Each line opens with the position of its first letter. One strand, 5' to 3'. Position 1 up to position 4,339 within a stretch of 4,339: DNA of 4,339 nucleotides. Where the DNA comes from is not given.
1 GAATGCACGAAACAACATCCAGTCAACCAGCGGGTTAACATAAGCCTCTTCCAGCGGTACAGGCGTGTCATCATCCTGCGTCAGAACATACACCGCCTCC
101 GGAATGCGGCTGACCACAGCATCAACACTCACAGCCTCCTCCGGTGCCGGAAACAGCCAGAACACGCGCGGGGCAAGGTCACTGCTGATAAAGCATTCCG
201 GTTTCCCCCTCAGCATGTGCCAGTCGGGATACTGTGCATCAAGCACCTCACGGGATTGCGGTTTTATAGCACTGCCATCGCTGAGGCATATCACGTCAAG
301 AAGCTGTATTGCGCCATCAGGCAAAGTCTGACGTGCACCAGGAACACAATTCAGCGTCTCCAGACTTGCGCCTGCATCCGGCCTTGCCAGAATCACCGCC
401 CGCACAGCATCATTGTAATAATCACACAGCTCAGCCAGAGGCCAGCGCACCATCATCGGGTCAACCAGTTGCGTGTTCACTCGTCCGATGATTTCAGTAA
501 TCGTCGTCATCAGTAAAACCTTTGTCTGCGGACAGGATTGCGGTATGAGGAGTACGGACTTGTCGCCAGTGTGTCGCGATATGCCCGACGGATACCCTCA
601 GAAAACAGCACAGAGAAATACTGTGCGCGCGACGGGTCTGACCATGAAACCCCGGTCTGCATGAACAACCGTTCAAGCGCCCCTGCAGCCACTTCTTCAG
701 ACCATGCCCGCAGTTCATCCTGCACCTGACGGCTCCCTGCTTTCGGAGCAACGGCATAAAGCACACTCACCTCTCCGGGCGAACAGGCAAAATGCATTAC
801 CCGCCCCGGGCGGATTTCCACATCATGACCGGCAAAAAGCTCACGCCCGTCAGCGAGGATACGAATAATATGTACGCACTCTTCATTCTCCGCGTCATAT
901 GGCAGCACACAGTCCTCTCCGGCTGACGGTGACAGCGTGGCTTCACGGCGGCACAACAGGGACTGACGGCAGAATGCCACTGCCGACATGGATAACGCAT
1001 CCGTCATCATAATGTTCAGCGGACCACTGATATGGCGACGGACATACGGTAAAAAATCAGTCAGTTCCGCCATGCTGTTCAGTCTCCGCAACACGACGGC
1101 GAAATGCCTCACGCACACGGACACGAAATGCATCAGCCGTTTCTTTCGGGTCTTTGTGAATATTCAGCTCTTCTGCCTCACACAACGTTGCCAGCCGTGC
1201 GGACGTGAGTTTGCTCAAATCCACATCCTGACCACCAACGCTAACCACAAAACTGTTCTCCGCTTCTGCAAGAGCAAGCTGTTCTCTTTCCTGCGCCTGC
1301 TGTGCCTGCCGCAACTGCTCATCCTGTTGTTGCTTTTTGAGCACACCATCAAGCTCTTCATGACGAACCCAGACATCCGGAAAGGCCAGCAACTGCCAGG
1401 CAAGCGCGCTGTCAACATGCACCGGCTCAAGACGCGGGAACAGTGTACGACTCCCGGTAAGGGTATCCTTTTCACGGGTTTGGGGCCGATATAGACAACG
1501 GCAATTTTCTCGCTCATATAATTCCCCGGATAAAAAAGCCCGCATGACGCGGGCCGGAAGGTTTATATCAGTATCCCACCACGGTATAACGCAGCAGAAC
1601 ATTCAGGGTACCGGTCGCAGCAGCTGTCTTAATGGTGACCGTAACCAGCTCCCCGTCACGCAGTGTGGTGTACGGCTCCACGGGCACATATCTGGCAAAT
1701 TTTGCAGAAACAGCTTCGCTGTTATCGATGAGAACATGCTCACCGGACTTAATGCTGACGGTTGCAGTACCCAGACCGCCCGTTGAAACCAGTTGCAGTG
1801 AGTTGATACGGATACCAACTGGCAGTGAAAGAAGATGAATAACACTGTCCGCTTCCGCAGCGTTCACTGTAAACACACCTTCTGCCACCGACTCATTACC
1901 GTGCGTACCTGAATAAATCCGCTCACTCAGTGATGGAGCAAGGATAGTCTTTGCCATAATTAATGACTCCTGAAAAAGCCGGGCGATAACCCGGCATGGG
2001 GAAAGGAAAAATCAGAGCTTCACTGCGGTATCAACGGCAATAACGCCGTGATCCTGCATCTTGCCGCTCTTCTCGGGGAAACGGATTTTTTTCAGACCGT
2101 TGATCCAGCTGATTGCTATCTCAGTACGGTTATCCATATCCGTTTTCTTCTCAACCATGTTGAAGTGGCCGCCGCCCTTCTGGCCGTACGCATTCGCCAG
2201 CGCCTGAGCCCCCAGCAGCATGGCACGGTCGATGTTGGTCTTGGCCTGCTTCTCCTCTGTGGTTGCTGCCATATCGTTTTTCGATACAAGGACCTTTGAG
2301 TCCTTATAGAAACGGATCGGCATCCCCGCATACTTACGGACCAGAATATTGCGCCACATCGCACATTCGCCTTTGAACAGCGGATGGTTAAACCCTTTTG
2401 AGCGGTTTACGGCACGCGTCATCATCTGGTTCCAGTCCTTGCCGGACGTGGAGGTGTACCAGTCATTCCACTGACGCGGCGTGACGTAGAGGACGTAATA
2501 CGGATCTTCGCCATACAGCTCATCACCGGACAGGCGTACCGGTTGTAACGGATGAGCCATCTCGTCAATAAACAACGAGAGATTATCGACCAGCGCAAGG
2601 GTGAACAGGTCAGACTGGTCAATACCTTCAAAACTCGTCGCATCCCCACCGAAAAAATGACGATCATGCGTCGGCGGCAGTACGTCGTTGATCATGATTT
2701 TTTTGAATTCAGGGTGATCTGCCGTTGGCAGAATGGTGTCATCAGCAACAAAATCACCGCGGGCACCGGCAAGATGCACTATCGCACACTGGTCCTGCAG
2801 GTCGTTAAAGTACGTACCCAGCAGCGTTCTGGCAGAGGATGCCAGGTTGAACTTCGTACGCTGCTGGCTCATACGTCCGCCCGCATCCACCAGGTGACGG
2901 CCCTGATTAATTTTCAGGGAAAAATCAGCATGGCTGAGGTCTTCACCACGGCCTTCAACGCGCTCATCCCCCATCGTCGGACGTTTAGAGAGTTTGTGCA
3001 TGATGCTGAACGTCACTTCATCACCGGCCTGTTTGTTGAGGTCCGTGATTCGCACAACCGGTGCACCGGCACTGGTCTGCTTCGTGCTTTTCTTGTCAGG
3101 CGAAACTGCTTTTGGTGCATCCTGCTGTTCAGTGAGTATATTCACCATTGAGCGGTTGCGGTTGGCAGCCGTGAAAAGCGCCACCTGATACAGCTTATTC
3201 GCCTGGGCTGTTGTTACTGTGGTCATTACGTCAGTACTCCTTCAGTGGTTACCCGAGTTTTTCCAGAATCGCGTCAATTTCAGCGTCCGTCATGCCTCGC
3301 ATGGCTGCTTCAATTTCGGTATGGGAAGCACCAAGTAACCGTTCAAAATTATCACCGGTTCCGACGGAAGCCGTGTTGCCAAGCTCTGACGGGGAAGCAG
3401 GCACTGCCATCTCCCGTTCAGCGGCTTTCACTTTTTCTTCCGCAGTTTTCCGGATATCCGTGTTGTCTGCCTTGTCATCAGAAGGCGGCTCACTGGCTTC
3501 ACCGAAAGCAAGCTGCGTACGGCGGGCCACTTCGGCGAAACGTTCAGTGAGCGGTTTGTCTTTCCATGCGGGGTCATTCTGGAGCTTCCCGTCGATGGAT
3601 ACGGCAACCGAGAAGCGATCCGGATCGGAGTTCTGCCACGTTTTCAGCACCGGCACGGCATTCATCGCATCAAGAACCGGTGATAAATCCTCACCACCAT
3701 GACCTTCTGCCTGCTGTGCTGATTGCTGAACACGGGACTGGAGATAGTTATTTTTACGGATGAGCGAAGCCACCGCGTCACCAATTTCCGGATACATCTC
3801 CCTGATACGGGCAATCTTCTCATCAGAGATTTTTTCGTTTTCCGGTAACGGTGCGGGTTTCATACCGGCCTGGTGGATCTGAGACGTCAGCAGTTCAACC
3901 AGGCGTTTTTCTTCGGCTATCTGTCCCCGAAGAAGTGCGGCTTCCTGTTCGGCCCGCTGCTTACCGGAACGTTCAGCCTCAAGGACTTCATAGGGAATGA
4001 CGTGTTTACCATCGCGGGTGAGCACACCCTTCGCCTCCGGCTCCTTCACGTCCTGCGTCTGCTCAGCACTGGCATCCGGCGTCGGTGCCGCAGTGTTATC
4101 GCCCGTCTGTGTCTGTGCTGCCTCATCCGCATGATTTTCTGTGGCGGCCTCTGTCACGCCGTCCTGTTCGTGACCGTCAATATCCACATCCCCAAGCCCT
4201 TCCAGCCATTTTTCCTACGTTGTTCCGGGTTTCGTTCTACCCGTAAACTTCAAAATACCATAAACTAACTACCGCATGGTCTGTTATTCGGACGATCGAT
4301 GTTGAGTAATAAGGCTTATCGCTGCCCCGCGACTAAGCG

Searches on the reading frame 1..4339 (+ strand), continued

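Call 88: fold_search(model_id=the predicted structure, library=pdb)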
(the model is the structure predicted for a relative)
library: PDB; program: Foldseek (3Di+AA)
matches with E <= 10: 34; with E <= 0.001: 0
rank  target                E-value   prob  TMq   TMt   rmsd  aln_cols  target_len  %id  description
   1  9hqv_Bq               1.3e+00  0.06  0.14  0.12  55.8       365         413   12  Cryo-EM structure of the small subunit of the mitochondrial ribosome from Toxoplasma gondii (released 2025-06-11)
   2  7wek_B                1.3e+00  0.04  0.10  0.11  21.7       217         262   16  Crystal structure of the mouse Wdr47 NTD in complex with the WBR motif form Camsap3. (released 2022-11-30)
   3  6xfj_A                2.0e+00  0.51  0.16  0.59   8.5        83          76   14  Crystal structure of the type III secretion pilotin InvH (released 2020-09-16)
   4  8pv6_LD               2.2e+00  0.05  0.10  0.11  16.0       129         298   19  Chaetomium thermophilum pre-60S State 3 - post-5S rotation with Rix1 complex with Foot - composite structure (released 2023-11-15)
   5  6xfj_B                2.4e+00  0.44  0.15  0.58   8.6        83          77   14  Crystal structure of the type III secretion pilotin InvH (released 2020-09-16)
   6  5wh1_B                2.6e+00  0.21  0.16  0.24  12.0       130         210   10  Apo form of the C-terminal region of human Transcription Factor IIB (released 2017-11-29)
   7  4lr3_A                2.6e+00  0.04  0.08  0.15  18.6       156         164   12  Crystal structure of E. coli YfbU at 2.5 A resolution (released 2014-04-30)
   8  7ung_A3               3.1e+00  0.04  0.13  0.13  39.0       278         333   15  48-nm repeat of the human respiratory doublet microtubule (released 2022-10-05)
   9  9oa2_V                3.9e+00  0.10  0.11  0.28  17.3       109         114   10  Ecoli DnaB helicase and Phage Lambda loader P with ADP-Mg in a 6:6 stoichiometry ratio. (released 2025-07-16)
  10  7rro_A2               3.9e+00  0.04  0.13  0.11  38.9       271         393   15  Structure of the 48-nm repeat doublet microtubule from bovine tracheal cilia (released 2021-10-27)
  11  9oa2_Z                4.3e+00  0.07  0.11  0.25  17.6       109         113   13  Ecoli DnaB helicase and Phage Lambda loader P with ADP-Mg in a 6:6 stoichiometry ratio. (released 2025-07-16)
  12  6zl1_C                4.3e+00  0.06  0.11  0.22  12.0       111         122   13  Crystal structure of human serum albumin in complex with the MCL-1 neutralizing Alphabody CMPX-383B (released 2021-04-28)
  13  8i7o_F3               4.3e+00  0.05  0.13  0.18  38.1       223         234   12  In situ structure of axonemal doublet microtubules in mouse sperm with 16-nm repeat (released 2023-10-11)
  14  8otz_Cm               4.9e+00  0.03  0.13  0.11  38.2       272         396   16  48-nm repeat of the native axonemal doublet microtubule from bovine sperm (released 2023-11-22)
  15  6xfk_A                5.2e+00  0.21  0.13  0.58   6.4        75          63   15  Crystal structure of the type III secretion system pilotin-secretin complex InvH-InvG (released 2020-09-16)
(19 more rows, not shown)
